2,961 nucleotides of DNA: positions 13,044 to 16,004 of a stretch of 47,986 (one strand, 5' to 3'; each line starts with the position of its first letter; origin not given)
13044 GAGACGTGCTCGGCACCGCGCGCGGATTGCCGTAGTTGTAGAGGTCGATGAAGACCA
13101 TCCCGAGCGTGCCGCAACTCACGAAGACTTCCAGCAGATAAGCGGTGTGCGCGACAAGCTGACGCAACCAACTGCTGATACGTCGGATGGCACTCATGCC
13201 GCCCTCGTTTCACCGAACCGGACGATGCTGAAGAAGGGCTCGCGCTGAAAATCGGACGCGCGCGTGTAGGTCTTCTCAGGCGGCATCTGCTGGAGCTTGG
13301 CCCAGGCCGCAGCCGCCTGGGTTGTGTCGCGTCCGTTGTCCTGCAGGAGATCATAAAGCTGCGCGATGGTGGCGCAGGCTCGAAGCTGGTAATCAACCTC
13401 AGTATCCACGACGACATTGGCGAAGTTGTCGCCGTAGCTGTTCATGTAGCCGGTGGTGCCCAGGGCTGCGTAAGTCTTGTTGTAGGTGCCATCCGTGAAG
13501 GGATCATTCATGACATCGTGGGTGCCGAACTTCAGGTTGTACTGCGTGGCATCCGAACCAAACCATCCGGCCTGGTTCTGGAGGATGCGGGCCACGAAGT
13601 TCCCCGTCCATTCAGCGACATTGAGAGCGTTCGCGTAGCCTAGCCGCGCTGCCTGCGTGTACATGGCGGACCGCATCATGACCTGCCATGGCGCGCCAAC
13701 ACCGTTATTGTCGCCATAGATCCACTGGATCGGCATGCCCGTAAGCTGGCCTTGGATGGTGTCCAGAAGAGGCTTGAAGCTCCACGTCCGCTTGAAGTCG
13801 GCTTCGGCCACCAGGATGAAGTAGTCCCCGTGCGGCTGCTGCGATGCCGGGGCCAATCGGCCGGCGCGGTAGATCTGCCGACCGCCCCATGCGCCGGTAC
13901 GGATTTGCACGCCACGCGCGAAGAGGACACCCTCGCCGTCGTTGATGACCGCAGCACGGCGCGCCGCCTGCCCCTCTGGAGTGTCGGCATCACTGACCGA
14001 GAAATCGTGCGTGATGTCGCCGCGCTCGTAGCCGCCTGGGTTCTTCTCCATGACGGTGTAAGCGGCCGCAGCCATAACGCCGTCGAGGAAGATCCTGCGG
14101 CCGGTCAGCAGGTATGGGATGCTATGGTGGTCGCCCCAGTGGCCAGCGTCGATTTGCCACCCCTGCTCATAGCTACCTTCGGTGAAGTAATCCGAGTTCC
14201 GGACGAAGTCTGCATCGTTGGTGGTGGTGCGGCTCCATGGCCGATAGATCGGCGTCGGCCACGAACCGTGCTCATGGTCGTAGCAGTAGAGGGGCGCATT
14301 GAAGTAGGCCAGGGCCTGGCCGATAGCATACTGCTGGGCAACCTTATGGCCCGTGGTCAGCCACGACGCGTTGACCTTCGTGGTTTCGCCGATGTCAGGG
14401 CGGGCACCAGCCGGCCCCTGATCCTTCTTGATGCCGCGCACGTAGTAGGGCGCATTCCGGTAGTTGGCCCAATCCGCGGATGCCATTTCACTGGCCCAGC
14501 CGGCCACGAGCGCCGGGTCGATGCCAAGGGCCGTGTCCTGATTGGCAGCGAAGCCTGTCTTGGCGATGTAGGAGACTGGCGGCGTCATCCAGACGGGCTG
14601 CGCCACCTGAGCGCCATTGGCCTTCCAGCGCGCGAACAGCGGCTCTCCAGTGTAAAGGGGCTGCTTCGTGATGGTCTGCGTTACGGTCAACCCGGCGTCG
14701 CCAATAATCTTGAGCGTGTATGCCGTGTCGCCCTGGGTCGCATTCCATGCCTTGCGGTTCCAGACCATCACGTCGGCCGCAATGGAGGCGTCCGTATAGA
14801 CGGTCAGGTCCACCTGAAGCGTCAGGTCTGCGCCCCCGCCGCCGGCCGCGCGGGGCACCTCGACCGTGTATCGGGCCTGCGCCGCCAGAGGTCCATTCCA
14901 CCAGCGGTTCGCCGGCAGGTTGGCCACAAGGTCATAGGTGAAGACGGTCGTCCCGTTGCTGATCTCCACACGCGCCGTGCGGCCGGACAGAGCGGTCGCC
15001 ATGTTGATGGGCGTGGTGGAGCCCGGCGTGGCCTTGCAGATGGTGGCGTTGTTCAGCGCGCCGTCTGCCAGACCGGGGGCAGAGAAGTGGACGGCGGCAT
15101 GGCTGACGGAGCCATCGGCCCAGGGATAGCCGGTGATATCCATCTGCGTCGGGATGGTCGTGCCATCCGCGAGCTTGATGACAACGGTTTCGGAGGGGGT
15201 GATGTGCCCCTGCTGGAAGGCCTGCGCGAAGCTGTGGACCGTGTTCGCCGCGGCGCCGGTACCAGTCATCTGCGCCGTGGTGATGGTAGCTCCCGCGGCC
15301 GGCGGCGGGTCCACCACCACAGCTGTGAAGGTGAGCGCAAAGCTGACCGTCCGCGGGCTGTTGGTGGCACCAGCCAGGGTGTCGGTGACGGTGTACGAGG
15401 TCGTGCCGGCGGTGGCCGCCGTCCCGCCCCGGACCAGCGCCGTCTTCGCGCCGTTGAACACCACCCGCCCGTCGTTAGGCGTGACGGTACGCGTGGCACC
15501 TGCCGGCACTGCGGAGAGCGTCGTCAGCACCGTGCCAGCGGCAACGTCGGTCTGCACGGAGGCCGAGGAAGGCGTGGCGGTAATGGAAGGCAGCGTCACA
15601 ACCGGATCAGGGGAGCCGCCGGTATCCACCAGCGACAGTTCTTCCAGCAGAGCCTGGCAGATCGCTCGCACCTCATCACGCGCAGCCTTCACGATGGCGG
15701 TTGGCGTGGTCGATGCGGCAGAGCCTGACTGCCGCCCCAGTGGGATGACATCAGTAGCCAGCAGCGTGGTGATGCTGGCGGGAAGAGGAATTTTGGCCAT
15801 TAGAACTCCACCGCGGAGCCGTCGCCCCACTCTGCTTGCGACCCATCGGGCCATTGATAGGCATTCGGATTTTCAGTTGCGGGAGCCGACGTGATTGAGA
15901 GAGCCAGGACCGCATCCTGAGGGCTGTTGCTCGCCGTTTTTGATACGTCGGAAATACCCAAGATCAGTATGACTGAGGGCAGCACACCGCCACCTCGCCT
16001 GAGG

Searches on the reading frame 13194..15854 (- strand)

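Call 62: search_protein_families(library=pfam, proteins=[window:13194-15854:-], max_evalue=0.001)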
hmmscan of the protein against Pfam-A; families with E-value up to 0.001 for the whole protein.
window:13194-15854:- (886 aa): 1 family
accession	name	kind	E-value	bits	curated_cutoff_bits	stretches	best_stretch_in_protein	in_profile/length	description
PF19501.5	PcRGLX_1st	-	4.1e-05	23.7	22.1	1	201-254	13-65/83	PcRGLX-like N-terminal RIFT barrel domain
